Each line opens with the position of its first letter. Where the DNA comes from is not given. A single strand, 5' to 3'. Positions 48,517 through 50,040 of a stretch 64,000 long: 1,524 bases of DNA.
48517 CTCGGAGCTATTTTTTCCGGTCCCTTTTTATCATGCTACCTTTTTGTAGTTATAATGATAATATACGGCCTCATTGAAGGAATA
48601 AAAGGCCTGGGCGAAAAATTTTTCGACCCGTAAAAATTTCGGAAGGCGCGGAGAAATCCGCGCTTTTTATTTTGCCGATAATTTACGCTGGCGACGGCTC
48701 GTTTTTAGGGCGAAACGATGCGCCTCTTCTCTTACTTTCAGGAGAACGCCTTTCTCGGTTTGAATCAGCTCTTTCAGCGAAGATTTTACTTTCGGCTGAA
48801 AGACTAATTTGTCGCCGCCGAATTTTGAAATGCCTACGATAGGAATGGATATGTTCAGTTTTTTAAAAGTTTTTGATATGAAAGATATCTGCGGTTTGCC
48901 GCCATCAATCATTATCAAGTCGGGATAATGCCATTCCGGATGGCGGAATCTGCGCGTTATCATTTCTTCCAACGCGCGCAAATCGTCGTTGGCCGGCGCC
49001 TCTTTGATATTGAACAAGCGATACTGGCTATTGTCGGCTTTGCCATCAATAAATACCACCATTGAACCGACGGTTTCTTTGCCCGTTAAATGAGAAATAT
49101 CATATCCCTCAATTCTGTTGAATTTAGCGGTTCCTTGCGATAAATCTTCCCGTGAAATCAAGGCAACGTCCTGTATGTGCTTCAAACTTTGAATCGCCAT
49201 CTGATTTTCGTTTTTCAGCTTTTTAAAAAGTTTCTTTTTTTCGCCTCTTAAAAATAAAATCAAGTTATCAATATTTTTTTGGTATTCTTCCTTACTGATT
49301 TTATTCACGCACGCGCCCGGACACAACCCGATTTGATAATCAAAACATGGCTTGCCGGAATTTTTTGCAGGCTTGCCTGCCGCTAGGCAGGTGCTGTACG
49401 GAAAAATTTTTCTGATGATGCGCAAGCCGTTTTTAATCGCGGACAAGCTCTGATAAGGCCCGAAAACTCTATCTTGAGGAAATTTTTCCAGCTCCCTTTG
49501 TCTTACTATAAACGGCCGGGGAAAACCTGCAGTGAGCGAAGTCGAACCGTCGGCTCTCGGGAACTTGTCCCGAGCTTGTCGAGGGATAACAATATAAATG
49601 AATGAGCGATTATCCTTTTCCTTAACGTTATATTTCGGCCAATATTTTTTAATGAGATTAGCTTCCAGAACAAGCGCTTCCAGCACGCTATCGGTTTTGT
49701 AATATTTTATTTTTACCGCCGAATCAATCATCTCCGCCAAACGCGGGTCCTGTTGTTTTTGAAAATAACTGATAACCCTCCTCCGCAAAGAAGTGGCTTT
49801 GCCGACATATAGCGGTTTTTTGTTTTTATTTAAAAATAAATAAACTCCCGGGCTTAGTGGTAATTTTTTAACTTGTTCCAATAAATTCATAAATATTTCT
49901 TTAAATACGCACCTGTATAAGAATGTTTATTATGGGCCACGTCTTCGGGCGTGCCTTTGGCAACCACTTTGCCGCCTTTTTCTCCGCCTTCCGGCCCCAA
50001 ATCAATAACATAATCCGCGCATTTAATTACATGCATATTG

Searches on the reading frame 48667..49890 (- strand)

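Call 21: search_protein_families(library=pfam, proteins=[window:48667-49890:-], max_evalue=0.001)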
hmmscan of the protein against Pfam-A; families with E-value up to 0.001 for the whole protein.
window:48667-49890:- (407 aa): 2 families
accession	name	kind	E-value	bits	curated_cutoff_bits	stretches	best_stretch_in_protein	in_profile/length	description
PF08459.17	UvrC_RNaseH_dom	-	3.9e-39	134.5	22.3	1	256-394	9-158/159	UvrC RNAse H endonuclease domain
PF01541.30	GIY-YIG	-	2.2e-08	34.7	22.6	1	14-88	2-78/78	GIY-YIG catalytic domain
